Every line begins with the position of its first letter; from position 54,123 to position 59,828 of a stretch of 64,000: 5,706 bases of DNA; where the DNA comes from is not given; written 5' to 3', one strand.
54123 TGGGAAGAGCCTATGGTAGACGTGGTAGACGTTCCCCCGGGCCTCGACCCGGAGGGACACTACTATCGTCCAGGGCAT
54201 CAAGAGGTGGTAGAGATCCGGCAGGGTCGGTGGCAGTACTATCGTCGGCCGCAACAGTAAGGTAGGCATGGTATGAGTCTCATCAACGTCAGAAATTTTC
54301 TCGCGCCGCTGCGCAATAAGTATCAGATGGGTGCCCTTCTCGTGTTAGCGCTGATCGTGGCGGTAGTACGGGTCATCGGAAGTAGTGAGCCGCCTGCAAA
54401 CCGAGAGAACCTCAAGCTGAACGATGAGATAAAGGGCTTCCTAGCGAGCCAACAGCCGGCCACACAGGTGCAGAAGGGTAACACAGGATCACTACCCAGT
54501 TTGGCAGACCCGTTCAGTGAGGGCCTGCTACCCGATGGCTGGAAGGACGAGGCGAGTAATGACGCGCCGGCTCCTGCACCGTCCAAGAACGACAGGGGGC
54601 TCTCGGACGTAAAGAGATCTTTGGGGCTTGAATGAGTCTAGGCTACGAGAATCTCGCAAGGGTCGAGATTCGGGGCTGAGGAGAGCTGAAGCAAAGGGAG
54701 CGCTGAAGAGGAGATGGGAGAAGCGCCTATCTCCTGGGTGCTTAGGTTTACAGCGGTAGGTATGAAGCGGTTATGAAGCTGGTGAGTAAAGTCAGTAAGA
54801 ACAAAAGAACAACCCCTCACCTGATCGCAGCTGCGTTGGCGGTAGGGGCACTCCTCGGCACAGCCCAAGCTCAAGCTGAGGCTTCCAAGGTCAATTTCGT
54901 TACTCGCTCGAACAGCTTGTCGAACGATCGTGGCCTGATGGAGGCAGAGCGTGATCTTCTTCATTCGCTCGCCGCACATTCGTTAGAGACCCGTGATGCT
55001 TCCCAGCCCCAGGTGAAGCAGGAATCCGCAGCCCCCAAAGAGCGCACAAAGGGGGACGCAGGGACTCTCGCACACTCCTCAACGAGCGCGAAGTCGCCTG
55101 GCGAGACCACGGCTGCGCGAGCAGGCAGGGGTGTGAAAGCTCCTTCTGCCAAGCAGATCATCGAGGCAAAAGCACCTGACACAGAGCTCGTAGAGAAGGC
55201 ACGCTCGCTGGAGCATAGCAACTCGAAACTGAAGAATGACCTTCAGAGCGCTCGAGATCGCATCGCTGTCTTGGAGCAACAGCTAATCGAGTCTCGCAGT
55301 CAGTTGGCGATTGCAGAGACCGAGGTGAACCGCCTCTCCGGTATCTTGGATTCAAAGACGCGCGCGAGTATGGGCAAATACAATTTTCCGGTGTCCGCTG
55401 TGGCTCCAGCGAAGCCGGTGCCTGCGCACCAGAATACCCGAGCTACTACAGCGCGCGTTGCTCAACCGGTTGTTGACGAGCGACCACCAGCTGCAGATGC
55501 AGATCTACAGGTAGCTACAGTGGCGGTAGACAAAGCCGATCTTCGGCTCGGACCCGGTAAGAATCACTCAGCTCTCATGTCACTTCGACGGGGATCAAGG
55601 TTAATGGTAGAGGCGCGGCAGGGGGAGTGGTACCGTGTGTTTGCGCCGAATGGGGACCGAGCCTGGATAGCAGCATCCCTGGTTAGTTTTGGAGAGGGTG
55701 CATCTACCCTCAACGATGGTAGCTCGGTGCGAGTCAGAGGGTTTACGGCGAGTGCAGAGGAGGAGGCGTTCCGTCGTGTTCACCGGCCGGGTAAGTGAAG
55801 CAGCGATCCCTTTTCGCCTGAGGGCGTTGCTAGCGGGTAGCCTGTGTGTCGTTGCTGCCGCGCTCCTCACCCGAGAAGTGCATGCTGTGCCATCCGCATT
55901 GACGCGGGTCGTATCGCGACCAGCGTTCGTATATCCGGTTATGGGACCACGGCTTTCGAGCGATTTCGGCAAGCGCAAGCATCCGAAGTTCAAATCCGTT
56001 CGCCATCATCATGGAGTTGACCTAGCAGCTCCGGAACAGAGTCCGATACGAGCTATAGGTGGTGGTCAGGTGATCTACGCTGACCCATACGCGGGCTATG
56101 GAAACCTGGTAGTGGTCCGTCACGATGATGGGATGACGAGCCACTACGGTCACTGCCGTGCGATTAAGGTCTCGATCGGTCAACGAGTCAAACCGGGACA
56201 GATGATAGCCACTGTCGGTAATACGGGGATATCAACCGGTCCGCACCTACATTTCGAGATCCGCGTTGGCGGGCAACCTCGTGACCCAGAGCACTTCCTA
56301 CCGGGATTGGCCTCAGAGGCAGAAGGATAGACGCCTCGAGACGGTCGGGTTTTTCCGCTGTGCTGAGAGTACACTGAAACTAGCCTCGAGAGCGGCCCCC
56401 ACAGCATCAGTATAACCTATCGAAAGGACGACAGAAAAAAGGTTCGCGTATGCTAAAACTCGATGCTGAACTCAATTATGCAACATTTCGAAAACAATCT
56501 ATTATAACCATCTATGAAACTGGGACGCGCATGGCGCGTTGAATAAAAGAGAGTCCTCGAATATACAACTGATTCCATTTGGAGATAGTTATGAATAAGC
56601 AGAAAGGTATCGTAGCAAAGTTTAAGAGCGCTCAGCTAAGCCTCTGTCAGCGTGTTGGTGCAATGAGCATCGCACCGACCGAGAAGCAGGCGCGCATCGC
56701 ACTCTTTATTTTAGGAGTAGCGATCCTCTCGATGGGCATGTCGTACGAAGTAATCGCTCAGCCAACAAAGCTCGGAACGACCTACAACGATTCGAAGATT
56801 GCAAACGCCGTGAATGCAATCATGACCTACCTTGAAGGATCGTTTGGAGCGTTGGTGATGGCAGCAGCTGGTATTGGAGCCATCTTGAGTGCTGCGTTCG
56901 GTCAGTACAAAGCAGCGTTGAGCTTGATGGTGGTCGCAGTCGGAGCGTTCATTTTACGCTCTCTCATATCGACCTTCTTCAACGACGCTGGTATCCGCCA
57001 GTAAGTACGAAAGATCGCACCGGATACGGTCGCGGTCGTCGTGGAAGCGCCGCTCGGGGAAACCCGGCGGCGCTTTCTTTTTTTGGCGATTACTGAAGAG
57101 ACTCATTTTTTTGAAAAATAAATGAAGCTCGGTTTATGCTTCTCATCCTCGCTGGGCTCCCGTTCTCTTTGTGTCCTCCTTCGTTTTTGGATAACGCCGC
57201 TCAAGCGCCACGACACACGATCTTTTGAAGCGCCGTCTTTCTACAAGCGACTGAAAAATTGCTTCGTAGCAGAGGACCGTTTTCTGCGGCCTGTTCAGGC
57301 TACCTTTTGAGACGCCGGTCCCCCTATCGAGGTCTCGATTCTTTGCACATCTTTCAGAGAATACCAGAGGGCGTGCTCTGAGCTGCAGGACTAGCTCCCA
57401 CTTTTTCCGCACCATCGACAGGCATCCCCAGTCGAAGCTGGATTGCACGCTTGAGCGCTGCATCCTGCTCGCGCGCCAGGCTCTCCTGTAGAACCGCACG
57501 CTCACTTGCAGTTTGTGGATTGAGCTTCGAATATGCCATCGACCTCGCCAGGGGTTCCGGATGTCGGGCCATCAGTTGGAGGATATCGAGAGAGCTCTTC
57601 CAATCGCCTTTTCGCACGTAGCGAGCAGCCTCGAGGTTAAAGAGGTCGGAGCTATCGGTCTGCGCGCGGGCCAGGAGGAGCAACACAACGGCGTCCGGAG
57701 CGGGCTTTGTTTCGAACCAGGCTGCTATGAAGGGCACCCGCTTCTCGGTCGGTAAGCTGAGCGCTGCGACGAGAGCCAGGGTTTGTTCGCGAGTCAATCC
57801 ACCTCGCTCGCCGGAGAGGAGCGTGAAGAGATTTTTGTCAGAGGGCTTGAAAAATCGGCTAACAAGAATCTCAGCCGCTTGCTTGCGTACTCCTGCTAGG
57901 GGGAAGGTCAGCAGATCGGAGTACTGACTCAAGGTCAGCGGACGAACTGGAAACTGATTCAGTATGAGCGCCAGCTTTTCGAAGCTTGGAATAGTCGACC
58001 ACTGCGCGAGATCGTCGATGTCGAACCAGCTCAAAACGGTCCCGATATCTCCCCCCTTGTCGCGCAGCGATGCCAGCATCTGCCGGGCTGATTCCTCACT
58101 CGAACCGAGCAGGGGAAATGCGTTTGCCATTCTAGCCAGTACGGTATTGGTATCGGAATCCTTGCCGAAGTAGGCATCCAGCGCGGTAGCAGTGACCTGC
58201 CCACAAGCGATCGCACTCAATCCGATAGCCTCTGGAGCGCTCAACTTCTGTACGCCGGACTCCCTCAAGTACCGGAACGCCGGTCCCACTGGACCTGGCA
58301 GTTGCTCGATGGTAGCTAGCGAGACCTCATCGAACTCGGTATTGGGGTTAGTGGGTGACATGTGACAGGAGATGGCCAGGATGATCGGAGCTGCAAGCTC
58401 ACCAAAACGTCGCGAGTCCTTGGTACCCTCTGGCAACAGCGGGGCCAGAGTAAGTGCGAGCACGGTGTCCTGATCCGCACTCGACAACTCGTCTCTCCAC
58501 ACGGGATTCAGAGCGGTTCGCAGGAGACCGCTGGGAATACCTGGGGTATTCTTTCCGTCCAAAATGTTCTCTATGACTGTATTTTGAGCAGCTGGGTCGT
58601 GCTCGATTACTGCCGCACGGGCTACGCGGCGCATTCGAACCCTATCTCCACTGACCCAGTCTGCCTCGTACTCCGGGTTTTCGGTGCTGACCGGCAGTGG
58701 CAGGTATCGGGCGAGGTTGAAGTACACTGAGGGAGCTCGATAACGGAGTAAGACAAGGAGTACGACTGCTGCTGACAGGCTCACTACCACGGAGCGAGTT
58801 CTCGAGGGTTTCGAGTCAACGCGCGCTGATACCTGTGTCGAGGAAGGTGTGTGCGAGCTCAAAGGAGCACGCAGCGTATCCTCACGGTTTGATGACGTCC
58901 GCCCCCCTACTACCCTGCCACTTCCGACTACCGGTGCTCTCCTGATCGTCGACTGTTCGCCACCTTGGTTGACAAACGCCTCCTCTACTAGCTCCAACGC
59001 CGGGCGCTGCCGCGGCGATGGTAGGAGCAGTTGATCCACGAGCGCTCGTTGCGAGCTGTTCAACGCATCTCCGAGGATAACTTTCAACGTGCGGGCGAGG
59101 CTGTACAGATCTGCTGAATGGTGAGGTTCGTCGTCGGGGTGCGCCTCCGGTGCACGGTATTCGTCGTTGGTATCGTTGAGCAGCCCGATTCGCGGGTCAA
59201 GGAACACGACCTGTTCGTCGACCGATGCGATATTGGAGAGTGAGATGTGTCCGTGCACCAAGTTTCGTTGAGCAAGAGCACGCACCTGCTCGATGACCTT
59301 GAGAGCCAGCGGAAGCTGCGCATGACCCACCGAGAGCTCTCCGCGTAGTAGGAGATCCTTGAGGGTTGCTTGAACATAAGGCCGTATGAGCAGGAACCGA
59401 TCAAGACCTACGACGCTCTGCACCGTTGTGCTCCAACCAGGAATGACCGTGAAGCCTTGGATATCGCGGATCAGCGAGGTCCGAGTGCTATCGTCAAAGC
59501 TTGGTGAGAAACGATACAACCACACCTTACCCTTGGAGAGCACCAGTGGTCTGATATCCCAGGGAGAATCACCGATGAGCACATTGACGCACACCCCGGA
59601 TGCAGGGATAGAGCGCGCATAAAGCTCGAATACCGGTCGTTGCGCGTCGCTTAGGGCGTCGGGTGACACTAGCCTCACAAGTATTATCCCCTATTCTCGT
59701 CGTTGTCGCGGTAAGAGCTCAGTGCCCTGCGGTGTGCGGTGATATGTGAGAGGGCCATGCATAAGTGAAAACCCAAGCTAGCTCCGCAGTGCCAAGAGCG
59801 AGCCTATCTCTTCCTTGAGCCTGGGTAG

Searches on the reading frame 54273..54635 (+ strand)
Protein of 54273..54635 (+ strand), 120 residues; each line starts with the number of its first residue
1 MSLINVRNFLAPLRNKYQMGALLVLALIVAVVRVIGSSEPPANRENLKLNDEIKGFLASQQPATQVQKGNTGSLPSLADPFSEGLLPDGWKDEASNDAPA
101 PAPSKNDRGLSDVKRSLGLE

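Call 3: search_protein_families(library=pfam, proteins=[window:54273-54635:+], max_evalue=0.1)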
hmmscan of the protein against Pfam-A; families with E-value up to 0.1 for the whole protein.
window:54273-54635:+ (120 aa): 1 family
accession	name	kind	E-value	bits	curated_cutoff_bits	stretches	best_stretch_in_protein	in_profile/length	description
PF11847.13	GT-C_AftD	-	0.069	11.5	26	1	9-53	331-375/661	Alpha-(1->3)-arabinofuranosyltransferase, N-terminal GT-C domain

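Call 5: search_protein_families(library=ncbifam, proteins=[window:54273-54635:+], max_evalue=0.1)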
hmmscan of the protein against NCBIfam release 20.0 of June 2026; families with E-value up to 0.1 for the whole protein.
window:54273-54635:+ (120 aa): 0 families

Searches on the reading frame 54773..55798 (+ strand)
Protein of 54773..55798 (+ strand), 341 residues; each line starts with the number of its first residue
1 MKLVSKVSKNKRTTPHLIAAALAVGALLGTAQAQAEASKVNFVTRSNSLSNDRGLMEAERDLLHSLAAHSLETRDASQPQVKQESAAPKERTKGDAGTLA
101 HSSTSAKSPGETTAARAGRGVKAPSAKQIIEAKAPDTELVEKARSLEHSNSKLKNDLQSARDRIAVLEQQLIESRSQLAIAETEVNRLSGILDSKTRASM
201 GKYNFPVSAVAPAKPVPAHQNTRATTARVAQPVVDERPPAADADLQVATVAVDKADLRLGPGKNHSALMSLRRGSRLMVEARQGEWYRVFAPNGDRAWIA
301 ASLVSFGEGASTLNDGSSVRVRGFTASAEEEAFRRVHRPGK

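Call 4: search_protein_families(library=pfam, proteins=[window:54773-55798:+], max_evalue=0.1)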
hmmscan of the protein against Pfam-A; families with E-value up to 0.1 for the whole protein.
window:54773-55798:+ (341 aa): 7 families
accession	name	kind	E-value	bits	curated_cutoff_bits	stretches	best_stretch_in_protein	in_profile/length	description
PF08239.17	SH3_3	-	2.1e-09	37.9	27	1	255-305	3-54/54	Bacterial SH3 domain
PF06347.19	SH3_4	-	7.4e-08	32.5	24.1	1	253-305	3-55/56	Bacterial SH3 domain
PF10481.14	CENP-F_N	-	0.00035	20.8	37.7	1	133-200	66-133/304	Cenp-F N-terminal domain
PF16034.10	JAKMIP_CC3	-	0.00075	19.7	30.2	1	110-173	127-188/200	JAKMIP CC3 domain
PF23795.1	SH3_YKFC_2nd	-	0.0017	18.5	27.4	1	274-304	24-54/57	YKFC SH3b2 domain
PF14073.11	Cep57_CLD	-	0.01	16.3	28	1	139-187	48-96/178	Centrosome localisation domain of Cep57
PF04871.18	Uso1_p115_C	-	0.071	13.8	28.4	1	138-189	5-52/121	Uso1 / p115 like vesicle tethering protein, C terminal region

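Call 6: search_protein_families(library=ncbifam, proteins=[window:54773-55798:+], max_evalue=0.1)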
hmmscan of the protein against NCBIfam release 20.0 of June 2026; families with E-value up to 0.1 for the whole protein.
window:54773-55798:+ (341 aa): 7 families
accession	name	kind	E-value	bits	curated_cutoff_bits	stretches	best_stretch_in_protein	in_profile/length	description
TIGR03900.1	prc_long_Delta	hypoth_equivalog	2.6e-06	25.7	660.95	1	229-310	775-855/973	MXAN_5808 family serine peptidase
TIGR04211.1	SH3_and_anchor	equivalog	4.9e-06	26.3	65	1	257-310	10-64/198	TIGR04211 family SH3 domain-containing protein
TIGR02168.1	SMC_prok_B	equivalog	0.011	13.5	567.35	1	24-215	768-963/1181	chromosome segregation protein SMC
NF040678.1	EntFM_CwpFM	equivalog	0.018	14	720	1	242-312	57-125/430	enterotoxin EntFM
TIGR04506.1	F_threo_transal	equivalog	0.041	12.6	650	1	117-195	25-104/609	fluorothreonine transaldolase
NF010230.0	PRK13682.1-5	equivalog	0.043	14.1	89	0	17-43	13-36/53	hypothetical protein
NF007428.1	PRK09973.1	equivalog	0.095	13.2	120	0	151-195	27-71/85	lipoprotein YqhH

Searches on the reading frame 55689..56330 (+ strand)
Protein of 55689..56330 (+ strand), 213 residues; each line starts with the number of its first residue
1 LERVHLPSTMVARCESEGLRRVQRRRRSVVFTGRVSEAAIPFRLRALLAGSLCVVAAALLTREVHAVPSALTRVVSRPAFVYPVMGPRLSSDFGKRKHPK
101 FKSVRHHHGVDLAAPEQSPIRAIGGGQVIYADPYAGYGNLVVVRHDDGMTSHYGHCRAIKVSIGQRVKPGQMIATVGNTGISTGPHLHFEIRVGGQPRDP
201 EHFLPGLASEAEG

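Call 4: search_protein_families(library=pfam, proteins=[window:55689-56330:+], max_evalue=0.1)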
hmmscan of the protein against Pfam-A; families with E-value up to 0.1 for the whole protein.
window:55689-56330:+ (213 aa): 1 family
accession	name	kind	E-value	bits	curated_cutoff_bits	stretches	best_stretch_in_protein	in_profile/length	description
PF01551.29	Peptidase_M23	-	1.4e-34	118.6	28.7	1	106-200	2-96/96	Peptidase family M23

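Call 6: search_protein_families(library=ncbifam, proteins=[window:55689-56330:+], max_evalue=0.1)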
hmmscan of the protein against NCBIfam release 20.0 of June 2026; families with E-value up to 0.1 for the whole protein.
window:55689-56330:+ (213 aa): 15 families
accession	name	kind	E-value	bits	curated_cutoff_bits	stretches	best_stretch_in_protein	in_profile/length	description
NF008652.0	PRK11649.1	equivalog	5.3e-26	91.3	341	1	82-200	286-406/439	murein DD-endopeptidase MepM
NF052336.1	PdgHdaseHSB100310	equivalog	8.2e-24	84.5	500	1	68-196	22-146/316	peptidoglycan hydrolase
NF053825.1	PdgNdpepShyA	equivalog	1.2e-23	83.5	700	1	87-199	275-388/425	peptidoglycan DD-endopeptidase ShyA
NF053824.1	PdgNdpepShyC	equivalog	4.2e-23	81.9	700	1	83-200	271-389/429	peptidoglycan DD-endopeptidase ShyC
NF008644.1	PRK11637.1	equivalog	7.8e-23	81.1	270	1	81-204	265-383/385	murein hydrolase activator EnvC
NF052529.1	PG_M23_Pgp6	exception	3.1e-22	78.9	600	1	101-202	329-430/452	peptidoglycan metallopeptidase Pgp6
NF052530.1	Heli_ShapePgp3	exception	8.2e-22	77.6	300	1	78-204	139-264/270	peptidoglycan metallopeptidase Pgp3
NF050804.1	CellDivDipMCaul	equivalog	1.1e-21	77.4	900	1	77-199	504-621/634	cell division endopeptidase DipM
NF008123.1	PRK10871.1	equivalog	1.4e-20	74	311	1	108-205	266-363/365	murein hydrolase activator NlpD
NF040883.1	amid_act_ActS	equivalog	2.4e-20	72.8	375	1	108-209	137-238/242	amidase activator ActS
NF041208.1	celldiv_DipM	equivalog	4.2e-20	72.4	740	1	81-204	299-417/419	cell division endopeptidase DipM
NF053738.1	S2SprSpoIIQBc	equivalog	5.5e-15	55.6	250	1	106-204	121-223/232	stage II sporulation protein SpoIIQ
NF047755.1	LIC_10271_M23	exception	4.5e-10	39.6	180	1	104-176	114-186/207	LIC_10271 family cell wall hydrolase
NF047657.1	CellWlHdaseLepto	equivalog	3.9e-07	29.8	400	1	102-201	123-217/221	hypothetical protein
NF004799.0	PRK06148.1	subfamily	3.7e-06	25.2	1128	1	102-196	436-542/1015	hypothetical protein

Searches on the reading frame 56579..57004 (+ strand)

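Call 4: search_protein_families(library=pfam, proteins=[window:56579-57004:+], max_evalue=0.1)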
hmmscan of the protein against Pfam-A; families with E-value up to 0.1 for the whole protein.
window:56579-57004:+ (141 aa): 1 family
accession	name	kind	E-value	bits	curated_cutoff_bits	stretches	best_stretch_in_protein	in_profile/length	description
PF04956.18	TrbC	-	0.00027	21.5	27.9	1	36-125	6-87/98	TrbC/VIRB2 pilin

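Call 6: search_protein_families(library=ncbifam, proteins=[window:56579-57004:+], max_evalue=0.1)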
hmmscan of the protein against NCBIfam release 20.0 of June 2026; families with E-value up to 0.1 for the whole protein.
window:56579-57004:+ (141 aa): 0 families

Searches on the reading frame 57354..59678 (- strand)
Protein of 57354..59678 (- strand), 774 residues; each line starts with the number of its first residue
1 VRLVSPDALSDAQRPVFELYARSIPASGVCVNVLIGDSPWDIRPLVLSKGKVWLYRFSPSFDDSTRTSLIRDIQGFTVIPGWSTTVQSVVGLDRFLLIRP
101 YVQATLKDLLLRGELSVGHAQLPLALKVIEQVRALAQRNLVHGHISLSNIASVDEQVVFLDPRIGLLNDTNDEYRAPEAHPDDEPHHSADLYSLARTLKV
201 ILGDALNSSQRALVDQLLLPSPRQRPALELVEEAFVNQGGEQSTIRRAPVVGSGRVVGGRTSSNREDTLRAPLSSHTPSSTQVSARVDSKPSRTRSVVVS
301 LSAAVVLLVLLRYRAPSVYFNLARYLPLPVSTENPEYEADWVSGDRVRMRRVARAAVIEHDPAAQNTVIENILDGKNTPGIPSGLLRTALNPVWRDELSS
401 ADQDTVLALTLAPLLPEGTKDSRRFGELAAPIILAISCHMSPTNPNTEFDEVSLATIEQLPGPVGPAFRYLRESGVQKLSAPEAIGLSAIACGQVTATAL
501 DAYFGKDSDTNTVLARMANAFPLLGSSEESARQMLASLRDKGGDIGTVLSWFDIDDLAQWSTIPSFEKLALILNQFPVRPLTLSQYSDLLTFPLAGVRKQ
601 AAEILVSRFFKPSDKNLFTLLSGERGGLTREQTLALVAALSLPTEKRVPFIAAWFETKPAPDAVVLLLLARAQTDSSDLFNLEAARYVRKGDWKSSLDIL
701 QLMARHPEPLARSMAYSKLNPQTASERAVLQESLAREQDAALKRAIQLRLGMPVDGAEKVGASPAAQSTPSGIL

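Call 4: search_protein_families(library=pfam, proteins=[window:57354-59678:-], max_evalue=0.1)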
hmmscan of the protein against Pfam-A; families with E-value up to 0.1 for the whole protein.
window:57354-59678:- (774 aa): 0 families

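Call 6: search_protein_families(library=ncbifam, proteins=[window:57354-59678:-], max_evalue=0.1)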
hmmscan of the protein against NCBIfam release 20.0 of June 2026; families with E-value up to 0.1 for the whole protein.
window:57354-59678:- (774 aa): 1 family
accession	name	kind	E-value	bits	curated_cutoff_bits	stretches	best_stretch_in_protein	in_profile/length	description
TIGR03724.2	arch_bud32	equivalog_domain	0.035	13.6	125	1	124-172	90-138/193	KEOPS complex kinase/ATPase Bud32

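Call 98: search_solved_structures(query=window:57357-59678:-, max_evalue=1)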
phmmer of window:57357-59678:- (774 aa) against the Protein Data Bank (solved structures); distinct sequences matched with E-value up to 1: 4.
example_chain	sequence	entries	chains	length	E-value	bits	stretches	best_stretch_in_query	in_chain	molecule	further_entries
2a0m_A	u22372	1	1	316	0.033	15.8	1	467-548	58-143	ARGINASE SUPERFAMILY PROTEIN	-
4mxr_A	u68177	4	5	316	0.038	15.6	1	467-548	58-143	Formiminoglutamase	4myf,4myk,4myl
4myn_A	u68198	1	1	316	0.072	14.7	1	467-548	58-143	Formiminoglutamase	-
3csw_A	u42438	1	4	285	0.4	12.2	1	590-657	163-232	Putative branched-chain-amino-acid aminotransferase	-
